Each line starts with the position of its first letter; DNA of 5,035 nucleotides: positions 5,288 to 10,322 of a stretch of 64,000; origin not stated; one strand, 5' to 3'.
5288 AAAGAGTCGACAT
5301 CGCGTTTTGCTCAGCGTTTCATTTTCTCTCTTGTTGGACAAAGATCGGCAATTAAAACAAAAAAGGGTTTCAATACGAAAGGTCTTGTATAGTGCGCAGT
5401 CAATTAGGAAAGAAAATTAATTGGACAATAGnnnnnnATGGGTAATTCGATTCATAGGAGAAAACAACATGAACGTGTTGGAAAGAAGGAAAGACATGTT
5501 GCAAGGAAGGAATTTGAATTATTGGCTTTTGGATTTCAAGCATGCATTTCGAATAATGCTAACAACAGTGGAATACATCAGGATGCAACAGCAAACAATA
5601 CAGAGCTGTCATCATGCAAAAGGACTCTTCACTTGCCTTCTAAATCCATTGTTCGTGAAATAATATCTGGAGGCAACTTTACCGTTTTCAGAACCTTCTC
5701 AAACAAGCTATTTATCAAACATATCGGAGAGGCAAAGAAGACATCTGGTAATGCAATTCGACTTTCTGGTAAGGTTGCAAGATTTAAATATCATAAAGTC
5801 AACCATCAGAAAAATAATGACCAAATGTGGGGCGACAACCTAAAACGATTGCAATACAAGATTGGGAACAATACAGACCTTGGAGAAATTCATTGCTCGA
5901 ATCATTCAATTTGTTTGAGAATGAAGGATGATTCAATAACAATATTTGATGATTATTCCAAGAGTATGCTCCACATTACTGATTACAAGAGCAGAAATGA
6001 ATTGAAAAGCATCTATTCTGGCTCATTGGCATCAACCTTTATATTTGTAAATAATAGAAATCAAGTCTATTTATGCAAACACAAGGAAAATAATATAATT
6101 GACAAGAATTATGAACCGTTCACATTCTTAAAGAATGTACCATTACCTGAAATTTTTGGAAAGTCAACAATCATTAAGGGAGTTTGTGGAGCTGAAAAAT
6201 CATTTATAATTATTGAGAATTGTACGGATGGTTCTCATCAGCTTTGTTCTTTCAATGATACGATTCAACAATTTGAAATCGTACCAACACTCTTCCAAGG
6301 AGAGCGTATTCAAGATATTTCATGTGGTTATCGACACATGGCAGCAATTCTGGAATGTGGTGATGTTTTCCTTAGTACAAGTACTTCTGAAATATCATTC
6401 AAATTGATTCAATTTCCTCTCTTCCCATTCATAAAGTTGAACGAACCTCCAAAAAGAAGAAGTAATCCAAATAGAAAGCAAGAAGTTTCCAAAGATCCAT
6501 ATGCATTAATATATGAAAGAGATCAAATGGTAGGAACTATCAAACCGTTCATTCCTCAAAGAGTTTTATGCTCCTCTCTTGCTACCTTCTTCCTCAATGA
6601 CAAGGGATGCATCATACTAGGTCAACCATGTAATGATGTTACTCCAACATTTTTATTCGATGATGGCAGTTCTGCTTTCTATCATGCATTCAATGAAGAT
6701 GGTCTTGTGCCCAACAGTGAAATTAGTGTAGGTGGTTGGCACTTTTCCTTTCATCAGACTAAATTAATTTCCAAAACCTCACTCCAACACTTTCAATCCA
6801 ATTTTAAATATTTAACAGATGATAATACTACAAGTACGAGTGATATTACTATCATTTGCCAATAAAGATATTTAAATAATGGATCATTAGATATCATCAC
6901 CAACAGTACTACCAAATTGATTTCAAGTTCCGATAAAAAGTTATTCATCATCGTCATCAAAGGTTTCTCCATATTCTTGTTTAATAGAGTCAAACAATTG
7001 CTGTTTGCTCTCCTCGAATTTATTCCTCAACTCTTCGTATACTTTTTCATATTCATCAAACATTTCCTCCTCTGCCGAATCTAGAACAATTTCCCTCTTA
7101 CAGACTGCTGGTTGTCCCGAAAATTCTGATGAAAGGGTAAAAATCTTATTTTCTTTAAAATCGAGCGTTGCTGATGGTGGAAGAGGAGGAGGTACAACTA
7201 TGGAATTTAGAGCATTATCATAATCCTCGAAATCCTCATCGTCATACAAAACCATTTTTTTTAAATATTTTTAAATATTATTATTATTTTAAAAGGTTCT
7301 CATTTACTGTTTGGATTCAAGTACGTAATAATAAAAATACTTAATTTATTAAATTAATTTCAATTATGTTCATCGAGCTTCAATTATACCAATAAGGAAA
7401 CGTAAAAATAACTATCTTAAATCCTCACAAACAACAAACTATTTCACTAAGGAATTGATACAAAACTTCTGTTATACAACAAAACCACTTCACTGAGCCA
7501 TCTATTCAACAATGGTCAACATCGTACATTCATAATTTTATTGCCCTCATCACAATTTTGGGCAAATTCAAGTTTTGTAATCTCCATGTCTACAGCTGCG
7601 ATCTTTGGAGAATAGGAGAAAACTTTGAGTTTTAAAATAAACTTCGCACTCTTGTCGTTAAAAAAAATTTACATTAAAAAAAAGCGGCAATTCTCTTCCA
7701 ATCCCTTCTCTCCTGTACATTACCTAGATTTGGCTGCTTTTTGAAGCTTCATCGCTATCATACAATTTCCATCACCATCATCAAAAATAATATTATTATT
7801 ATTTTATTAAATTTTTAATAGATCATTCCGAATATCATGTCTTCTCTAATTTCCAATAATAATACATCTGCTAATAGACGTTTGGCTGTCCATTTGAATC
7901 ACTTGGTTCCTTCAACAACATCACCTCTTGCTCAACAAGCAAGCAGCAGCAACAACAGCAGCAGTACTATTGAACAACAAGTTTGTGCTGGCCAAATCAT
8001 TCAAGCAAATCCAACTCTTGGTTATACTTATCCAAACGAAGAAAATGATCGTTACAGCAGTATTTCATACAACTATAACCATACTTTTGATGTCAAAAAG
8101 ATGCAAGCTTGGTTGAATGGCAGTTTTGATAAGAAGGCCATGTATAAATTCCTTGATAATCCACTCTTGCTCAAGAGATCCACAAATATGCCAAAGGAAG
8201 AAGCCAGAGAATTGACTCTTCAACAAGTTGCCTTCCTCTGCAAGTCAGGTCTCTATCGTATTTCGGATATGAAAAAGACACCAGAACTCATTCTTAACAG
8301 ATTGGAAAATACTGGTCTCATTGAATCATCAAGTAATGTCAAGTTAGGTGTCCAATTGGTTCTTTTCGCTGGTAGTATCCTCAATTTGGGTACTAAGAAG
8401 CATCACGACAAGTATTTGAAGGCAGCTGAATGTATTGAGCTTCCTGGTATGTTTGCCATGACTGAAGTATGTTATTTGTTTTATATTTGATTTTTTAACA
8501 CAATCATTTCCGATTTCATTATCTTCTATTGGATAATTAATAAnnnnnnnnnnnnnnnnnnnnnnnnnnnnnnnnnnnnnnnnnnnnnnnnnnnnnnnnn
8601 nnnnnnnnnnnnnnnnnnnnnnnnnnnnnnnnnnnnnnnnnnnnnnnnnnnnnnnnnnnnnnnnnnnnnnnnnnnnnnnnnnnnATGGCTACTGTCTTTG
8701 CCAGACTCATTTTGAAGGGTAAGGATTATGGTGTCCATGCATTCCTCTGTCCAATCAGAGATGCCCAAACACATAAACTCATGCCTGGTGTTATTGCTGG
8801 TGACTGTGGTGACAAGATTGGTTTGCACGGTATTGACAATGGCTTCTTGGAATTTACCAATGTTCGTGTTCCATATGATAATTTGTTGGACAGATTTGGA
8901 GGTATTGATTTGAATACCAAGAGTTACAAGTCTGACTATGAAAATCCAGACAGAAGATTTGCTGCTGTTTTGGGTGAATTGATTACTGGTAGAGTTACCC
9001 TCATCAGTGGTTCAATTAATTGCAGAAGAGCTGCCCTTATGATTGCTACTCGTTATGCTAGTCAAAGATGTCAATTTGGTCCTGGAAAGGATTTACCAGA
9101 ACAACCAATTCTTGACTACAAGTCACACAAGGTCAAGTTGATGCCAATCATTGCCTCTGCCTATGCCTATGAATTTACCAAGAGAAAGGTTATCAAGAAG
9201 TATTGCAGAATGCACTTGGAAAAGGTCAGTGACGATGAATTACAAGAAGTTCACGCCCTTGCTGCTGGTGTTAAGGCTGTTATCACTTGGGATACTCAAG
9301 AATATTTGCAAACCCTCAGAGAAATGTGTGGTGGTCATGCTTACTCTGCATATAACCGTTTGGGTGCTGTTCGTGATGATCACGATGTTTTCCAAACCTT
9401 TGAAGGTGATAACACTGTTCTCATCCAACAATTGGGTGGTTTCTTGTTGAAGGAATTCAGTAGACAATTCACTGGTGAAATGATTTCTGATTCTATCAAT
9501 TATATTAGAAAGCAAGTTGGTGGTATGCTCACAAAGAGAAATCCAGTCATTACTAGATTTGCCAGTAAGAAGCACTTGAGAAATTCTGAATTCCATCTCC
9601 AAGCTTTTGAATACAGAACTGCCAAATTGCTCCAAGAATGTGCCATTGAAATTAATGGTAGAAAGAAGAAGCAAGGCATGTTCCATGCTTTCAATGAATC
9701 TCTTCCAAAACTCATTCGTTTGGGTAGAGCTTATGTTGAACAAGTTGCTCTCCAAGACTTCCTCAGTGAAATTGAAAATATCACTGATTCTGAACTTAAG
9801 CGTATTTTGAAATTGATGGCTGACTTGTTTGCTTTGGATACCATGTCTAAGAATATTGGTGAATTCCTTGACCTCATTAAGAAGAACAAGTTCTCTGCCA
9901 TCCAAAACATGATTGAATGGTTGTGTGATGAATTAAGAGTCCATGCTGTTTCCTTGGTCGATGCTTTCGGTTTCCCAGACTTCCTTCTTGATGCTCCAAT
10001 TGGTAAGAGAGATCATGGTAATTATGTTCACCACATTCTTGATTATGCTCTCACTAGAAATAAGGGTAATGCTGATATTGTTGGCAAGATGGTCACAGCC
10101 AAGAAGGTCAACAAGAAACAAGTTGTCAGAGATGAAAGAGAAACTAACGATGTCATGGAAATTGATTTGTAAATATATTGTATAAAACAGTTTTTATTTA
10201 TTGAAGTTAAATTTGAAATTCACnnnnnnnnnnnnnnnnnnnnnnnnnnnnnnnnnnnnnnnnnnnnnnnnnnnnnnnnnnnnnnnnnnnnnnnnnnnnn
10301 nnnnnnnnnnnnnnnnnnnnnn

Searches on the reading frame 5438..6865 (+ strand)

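Call 91: search_protein_families(library=pfam, proteins=[window:5438-6865:+], max_evalue=0.001)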
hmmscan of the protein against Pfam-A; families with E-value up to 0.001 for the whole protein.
window:5438-6865:+ (475 aa): 1 family
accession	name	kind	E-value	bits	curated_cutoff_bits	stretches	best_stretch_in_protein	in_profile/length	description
PF25390.1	WD40_RLD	-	3.1e-06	27.2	150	1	203-391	45-215/363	RCC1-like domain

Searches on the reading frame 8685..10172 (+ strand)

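Call 91: search_protein_families(library=pfam, proteins=[window:8685-10172:+], max_evalue=0.001)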
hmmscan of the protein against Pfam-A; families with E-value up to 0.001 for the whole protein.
window:8685-10172:+ (495 aa): 3 families
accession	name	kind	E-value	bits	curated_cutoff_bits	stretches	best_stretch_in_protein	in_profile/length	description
PF22924.1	ACOX_C_alpha1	-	3.5e-46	157.5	27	1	97-255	2-169/169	Acyl-CoA oxidase, C-alpha1 domain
PF01756.24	ACOX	-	2.2e-33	115.9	22.1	1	302-462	3-164/181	Acyl-CoA oxidase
PF00441.29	Acyl-CoA_dh_1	-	7.2e-06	26.7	22.4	1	93-251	5-146/150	Acyl-CoA dehydrogenase, C-terminal domain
